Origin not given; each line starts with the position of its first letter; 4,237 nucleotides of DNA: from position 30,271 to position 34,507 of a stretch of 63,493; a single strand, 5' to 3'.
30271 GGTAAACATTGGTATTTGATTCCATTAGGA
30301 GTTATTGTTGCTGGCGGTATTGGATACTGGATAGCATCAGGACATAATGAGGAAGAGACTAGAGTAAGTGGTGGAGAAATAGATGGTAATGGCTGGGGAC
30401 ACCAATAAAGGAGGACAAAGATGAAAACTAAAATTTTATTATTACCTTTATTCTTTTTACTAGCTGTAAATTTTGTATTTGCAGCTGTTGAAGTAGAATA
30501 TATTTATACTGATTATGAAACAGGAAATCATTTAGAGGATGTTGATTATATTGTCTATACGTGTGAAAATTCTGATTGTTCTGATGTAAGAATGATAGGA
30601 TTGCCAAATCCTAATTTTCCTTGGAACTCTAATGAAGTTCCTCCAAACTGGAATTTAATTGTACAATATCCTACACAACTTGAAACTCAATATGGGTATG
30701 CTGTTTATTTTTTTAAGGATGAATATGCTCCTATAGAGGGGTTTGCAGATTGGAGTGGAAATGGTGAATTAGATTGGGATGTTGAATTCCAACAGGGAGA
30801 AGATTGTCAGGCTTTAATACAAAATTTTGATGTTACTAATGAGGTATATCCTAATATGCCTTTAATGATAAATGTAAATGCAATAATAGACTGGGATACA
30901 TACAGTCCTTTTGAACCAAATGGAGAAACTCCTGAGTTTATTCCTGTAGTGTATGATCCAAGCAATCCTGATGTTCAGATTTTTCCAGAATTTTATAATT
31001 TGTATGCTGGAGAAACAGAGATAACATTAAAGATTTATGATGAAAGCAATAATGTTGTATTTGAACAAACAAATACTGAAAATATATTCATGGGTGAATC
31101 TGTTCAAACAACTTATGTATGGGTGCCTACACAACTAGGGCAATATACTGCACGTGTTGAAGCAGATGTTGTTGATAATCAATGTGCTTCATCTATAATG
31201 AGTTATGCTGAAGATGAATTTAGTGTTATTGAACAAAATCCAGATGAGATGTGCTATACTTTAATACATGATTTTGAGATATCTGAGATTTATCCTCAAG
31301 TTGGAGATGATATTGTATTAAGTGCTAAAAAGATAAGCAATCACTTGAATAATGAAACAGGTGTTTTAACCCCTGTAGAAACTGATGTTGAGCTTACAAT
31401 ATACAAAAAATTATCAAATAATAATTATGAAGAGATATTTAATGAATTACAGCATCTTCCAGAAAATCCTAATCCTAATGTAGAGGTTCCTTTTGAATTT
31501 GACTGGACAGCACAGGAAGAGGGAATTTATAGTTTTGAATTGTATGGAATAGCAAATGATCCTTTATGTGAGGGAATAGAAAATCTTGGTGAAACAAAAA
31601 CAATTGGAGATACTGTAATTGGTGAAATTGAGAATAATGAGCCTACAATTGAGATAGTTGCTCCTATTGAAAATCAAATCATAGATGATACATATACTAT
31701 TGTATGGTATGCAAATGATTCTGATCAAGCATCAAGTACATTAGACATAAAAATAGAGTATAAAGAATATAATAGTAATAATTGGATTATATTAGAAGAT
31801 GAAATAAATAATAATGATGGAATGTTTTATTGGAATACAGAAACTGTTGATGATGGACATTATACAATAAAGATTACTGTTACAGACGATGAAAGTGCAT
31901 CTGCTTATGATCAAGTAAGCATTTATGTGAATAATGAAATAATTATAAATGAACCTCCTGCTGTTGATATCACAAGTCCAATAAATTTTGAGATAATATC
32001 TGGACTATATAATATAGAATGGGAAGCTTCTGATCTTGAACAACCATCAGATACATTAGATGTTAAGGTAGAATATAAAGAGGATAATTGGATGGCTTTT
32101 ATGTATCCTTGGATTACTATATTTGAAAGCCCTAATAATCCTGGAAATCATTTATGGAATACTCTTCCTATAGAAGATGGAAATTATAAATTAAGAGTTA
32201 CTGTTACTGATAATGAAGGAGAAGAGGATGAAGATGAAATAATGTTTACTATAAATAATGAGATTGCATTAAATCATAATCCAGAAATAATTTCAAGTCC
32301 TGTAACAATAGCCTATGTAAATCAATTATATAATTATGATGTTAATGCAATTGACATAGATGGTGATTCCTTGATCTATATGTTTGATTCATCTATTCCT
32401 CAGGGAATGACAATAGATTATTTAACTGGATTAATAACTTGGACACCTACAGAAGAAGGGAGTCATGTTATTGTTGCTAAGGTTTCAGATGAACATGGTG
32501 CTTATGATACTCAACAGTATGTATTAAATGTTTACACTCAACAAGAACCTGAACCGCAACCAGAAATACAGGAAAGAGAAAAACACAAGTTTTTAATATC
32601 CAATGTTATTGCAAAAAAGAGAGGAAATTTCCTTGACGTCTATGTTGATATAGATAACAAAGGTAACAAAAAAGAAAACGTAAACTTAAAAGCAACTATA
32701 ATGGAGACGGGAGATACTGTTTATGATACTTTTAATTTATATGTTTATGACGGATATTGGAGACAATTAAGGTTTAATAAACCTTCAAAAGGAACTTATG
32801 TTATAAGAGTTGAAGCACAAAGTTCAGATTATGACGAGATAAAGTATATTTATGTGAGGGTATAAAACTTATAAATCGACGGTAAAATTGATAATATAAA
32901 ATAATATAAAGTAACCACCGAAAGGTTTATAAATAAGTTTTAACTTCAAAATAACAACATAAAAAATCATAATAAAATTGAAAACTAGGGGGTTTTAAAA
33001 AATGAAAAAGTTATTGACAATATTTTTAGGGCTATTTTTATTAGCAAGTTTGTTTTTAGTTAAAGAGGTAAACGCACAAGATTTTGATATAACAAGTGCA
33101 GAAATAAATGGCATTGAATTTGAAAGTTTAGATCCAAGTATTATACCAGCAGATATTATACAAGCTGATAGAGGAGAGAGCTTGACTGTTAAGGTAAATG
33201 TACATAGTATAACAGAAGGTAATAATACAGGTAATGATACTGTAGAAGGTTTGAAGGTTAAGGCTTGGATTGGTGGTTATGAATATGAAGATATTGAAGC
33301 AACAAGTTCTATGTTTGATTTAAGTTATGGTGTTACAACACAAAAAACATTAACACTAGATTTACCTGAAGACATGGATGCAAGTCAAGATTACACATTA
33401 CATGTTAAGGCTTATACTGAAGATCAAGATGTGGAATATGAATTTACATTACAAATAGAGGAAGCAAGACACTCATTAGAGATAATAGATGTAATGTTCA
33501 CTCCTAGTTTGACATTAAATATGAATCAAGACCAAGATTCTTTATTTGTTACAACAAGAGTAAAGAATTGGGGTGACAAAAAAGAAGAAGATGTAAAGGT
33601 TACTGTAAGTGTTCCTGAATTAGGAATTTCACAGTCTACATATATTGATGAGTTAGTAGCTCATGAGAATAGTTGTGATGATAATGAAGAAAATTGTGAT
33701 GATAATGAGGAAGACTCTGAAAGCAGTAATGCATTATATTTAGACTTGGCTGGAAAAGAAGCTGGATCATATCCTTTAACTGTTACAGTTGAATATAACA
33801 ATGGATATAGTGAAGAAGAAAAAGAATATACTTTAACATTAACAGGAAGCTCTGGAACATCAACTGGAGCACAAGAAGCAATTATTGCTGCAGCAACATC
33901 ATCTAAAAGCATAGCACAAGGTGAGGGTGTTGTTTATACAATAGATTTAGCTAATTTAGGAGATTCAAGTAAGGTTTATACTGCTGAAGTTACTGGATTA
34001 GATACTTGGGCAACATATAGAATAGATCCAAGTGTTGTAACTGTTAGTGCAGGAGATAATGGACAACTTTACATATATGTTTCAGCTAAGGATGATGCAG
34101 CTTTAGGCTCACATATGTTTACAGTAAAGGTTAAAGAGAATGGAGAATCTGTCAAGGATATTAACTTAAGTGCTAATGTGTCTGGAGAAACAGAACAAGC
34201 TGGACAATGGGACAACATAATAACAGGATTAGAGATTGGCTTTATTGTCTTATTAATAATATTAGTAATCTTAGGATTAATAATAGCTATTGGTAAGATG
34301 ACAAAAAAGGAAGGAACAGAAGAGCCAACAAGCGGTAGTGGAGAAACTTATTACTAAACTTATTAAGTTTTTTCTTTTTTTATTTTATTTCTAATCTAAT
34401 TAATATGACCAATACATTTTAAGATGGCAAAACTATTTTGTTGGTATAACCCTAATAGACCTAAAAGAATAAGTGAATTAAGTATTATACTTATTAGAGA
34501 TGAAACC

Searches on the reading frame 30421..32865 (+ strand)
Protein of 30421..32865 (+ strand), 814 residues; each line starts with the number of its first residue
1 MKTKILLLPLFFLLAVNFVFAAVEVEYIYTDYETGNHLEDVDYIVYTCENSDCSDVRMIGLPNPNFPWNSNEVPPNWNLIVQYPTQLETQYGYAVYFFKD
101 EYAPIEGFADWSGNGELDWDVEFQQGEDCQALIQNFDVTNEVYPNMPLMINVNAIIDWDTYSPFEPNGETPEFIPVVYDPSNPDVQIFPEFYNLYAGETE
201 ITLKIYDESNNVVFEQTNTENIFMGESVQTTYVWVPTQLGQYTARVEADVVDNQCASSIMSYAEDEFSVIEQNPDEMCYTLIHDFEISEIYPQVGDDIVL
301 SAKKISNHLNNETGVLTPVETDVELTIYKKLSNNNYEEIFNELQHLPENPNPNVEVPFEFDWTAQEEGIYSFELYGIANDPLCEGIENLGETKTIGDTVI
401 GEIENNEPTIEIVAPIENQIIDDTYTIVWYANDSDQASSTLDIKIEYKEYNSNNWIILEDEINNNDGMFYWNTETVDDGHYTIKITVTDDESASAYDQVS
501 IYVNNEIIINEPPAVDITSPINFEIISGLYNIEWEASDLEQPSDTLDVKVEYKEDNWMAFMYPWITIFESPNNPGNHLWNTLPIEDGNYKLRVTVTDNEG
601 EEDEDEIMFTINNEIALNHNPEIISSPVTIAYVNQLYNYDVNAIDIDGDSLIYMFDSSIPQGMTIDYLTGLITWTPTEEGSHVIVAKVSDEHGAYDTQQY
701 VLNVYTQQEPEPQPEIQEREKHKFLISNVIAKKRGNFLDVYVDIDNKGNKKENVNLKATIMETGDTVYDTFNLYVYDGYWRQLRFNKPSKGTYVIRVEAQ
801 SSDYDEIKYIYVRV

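Call 8: search_protein_families(library=pfam, proteins=[window:30421-32865:+], max_evalue=0.001)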
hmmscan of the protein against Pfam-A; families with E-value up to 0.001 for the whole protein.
window:30421-32865:+ (814 aa): 8 families
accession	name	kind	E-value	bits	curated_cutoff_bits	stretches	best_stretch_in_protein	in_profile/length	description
PF05345.18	He_PIG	-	4e-17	62.9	24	1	623-704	4-95/96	Putative Ig domain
PF17963.7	Big_9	-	3.1e-09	38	23.6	1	626-700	9-86/89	Bacterial Ig domain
PF24908.1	Ig_SIBA-E_2nd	-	1.8e-08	34.9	27.8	1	641-708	25-92/117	Integrin beta-like protein A-E, second Ig-like domain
PF22352.2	K319L-like_PKD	-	2.9e-08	34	27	0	474-503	55-84/84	K319L-like, PKD domain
PF07495.19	Y_Y_Y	-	9.1e-08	32.3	26.6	0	441-500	6-59/65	Y_Y_Y domain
PF19077.6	Big_13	-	1.8e-05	25.6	27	0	582-611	70-100/102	Bacterial Ig-like domain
PF17957.7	Big_7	-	0.00013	23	24.1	0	408-485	1-70/70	Bacterial Ig domain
PF18911.6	PKD_4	-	0.00044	20.7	27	0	585-608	58-82/85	PKD domain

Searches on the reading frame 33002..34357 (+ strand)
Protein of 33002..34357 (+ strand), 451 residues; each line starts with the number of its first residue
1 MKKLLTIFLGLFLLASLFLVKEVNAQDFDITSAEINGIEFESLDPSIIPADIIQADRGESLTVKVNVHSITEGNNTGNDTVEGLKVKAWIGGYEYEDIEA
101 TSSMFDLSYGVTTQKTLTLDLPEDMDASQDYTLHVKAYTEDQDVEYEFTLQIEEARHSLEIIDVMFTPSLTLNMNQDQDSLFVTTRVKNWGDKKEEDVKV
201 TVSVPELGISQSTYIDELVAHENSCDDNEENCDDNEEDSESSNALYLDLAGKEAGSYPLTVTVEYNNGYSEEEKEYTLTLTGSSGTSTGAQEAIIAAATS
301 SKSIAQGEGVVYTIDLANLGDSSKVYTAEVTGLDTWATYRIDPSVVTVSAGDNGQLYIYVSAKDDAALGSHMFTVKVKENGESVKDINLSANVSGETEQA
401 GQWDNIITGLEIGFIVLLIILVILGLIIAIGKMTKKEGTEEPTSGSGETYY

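Call 8: search_protein_families(library=pfam, proteins=[window:33002-34357:+], max_evalue=0.001)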
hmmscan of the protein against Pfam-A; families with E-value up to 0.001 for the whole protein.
window:33002-34357:+ (451 aa): 1 family
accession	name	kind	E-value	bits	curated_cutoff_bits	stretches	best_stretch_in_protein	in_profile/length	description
PF11614.14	FixG_C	-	3.4e-08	34.1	25.6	1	311-382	34-108/119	IG-like fold at C-terminal of FixG, putative oxidoreductase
